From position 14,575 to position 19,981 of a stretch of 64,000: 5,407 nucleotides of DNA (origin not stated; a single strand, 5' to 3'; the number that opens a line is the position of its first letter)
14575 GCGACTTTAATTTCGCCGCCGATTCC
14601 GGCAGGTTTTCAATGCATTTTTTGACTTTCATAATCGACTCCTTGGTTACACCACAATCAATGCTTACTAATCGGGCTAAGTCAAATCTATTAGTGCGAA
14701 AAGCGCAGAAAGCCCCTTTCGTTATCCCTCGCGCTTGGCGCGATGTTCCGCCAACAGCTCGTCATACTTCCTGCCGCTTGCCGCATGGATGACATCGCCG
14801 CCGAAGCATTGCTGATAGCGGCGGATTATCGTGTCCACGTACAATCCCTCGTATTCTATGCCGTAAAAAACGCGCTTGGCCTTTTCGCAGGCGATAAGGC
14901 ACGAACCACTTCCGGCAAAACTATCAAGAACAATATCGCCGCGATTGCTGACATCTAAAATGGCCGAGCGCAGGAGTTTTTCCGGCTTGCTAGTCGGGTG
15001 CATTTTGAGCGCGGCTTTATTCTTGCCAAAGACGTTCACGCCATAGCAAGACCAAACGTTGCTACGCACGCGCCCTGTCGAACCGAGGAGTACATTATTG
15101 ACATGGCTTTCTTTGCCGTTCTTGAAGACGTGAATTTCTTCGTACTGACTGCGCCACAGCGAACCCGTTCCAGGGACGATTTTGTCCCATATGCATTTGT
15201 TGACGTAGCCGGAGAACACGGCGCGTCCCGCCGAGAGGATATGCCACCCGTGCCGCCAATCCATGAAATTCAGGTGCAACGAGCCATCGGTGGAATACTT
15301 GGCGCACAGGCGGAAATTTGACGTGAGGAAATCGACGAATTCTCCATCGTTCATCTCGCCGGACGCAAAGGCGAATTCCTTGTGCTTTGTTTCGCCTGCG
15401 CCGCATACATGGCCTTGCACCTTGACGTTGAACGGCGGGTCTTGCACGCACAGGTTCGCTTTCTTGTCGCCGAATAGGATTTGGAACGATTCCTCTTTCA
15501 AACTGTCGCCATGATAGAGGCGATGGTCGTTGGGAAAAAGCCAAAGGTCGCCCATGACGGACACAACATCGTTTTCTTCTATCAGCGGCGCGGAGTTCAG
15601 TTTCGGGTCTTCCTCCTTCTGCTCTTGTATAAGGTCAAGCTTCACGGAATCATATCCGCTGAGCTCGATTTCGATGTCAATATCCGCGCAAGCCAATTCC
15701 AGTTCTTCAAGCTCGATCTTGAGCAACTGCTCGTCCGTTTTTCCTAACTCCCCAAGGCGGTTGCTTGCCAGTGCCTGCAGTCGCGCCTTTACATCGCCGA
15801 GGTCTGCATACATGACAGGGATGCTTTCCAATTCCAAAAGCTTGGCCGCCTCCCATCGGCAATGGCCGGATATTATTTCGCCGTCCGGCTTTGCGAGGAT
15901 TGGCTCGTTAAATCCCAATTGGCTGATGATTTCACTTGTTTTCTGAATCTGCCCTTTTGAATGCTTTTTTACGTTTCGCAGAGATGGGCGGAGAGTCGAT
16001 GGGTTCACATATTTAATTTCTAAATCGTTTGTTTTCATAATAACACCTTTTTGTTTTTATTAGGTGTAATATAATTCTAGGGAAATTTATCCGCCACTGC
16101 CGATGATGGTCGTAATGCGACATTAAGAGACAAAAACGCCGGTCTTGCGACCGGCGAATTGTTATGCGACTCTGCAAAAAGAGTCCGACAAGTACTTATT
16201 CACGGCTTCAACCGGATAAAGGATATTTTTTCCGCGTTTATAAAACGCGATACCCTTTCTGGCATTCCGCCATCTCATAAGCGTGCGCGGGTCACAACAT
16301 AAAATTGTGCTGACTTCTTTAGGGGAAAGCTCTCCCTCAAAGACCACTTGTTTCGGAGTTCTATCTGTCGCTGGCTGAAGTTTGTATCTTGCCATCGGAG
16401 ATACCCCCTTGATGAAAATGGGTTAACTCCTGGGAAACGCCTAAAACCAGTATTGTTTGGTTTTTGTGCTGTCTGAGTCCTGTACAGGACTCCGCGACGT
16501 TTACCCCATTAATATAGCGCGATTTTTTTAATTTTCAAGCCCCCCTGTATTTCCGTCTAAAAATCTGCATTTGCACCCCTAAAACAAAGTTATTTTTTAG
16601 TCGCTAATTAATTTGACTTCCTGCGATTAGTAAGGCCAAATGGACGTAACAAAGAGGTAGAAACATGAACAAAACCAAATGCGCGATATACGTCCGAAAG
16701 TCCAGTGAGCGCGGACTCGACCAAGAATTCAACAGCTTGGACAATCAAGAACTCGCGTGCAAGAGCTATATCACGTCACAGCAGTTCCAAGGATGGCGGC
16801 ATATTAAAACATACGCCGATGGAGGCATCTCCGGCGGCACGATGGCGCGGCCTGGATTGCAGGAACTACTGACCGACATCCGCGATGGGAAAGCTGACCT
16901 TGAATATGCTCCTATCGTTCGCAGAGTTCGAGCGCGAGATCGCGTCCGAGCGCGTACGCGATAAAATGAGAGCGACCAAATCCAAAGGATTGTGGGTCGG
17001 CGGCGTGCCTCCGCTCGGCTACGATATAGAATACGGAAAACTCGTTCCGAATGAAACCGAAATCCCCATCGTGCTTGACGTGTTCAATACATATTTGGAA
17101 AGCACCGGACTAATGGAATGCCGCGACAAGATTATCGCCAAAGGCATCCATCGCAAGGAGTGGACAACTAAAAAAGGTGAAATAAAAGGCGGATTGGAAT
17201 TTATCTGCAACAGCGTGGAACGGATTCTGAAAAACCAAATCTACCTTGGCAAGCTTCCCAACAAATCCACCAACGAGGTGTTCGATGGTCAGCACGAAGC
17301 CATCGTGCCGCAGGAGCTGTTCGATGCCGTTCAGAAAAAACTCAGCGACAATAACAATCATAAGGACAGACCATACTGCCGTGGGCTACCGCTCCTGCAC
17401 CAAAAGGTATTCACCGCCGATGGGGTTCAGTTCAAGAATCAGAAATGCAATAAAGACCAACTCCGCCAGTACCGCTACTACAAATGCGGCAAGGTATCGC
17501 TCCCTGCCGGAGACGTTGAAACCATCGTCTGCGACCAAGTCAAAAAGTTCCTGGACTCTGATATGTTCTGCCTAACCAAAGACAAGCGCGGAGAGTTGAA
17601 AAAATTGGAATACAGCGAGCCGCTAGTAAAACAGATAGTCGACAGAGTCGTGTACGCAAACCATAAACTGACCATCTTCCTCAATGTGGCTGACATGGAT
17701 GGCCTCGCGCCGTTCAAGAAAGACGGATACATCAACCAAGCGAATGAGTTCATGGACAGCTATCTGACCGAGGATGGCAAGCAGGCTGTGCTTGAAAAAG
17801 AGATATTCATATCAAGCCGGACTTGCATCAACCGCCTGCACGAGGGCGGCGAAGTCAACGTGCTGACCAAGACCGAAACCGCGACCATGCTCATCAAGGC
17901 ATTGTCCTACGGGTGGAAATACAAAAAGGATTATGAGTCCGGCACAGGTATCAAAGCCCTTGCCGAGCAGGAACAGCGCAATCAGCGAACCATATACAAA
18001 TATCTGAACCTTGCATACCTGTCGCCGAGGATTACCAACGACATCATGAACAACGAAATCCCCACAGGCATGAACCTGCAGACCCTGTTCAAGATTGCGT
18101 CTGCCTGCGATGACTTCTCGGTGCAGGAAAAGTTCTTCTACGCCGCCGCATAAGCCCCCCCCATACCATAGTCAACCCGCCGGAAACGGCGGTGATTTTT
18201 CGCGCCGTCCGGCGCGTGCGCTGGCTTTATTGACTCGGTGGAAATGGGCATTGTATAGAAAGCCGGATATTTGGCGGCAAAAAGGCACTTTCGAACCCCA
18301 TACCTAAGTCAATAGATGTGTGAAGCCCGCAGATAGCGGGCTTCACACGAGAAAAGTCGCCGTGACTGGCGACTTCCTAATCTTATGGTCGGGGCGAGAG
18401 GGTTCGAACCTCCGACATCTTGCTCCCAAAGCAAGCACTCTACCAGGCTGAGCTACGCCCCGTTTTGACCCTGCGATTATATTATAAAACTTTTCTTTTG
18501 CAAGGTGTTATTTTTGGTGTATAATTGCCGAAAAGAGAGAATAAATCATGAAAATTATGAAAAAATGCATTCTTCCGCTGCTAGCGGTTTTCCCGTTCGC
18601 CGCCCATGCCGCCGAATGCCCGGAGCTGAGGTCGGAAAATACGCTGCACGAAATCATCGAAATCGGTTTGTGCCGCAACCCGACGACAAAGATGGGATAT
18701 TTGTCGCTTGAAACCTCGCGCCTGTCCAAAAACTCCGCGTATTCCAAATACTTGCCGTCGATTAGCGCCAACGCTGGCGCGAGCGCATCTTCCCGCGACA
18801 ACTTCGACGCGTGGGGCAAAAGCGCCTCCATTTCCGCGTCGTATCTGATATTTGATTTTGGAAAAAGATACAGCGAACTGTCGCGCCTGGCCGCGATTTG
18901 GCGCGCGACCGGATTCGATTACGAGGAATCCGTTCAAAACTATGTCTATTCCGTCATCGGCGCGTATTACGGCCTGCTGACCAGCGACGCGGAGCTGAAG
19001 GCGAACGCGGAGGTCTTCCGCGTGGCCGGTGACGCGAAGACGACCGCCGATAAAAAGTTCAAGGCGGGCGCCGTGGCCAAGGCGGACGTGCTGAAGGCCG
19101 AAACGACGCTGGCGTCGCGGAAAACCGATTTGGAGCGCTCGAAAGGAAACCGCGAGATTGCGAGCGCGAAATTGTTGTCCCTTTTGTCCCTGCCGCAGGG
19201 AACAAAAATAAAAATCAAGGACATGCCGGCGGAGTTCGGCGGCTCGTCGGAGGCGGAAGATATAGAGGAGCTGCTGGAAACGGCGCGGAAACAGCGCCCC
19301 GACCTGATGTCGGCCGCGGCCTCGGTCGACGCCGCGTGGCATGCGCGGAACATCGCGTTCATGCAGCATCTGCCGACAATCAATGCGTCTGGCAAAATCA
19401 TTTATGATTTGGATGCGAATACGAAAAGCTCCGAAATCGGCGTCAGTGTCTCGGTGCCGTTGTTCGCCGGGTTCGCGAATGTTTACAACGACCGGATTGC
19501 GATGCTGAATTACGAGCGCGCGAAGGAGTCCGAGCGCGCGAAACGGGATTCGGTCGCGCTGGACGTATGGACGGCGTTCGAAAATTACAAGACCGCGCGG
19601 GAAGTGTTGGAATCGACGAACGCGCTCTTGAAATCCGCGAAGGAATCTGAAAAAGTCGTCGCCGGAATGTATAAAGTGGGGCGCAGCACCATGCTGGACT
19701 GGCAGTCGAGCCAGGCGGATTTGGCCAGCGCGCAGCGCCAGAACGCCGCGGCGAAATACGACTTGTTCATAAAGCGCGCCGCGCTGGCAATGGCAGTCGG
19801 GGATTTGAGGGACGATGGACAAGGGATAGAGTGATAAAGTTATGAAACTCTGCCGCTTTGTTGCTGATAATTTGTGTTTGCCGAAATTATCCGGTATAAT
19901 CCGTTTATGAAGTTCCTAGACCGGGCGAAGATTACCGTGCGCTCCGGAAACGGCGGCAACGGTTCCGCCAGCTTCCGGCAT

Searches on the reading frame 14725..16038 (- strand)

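Call 13: search_protein_families(library=pfam, proteins=[window:14725-16038:-], max_evalue=0.001)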
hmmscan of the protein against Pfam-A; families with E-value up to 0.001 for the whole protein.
window:14725-16038:- (438 aa): 2 families
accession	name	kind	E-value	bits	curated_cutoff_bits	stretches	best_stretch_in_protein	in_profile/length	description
PF01555.25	N6_N4_Mtase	-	2.4e-23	83.7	26.7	1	195-404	2-219/221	DNA methylase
PF02195.25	ParB_N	-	2e-06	28.2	26.3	1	23-93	19-93/95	ParB N-terminal domain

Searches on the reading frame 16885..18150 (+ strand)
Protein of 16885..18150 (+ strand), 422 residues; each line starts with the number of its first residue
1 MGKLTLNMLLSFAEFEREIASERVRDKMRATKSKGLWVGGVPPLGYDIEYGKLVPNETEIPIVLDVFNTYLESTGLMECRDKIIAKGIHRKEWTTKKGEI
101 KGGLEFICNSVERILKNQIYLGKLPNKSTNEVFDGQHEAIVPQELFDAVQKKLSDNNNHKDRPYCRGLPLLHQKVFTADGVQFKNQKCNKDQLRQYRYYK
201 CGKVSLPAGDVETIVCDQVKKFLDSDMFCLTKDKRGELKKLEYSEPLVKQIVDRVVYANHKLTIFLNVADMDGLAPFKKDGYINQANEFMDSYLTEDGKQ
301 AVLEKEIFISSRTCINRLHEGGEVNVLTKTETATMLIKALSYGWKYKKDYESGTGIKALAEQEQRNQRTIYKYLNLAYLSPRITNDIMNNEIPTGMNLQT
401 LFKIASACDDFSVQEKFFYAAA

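Call 14: search_protein_families(library=pfam, proteins=[window:16885-18150:+], max_evalue=0.001)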
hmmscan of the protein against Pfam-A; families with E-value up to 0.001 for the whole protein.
window:16885-18150:+ (422 aa): 2 families
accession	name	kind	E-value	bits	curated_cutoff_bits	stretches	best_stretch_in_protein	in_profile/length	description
PF07508.19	Recombinase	-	1.7e-14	54.4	21.1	1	57-156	1-102/102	Recombinase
PF00239.26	Resolvase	-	0.00012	22.6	23.3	1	1-36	109-144/145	Resolvase, N terminal domain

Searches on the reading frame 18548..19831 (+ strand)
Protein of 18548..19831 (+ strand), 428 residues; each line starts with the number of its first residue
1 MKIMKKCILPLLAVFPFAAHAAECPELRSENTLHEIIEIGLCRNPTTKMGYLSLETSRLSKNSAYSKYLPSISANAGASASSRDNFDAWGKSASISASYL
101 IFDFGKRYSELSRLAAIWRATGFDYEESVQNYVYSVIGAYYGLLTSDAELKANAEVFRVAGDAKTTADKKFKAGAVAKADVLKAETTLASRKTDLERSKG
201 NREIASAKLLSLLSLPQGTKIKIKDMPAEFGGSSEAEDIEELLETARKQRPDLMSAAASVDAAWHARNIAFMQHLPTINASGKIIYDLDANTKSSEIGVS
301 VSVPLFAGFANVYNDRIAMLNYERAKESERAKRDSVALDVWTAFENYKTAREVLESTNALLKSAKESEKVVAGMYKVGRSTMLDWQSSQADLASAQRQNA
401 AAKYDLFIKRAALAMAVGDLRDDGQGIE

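Call 14: search_protein_families(library=pfam, proteins=[window:18548-19831:+], max_evalue=0.001)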
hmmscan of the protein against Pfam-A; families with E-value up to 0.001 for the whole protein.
window:18548-19831:+ (428 aa): 1 family
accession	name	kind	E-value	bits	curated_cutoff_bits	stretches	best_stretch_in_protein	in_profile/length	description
PF02321.23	OEP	-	2.3e-52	178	22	2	240-418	2-187/187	Outer membrane efflux protein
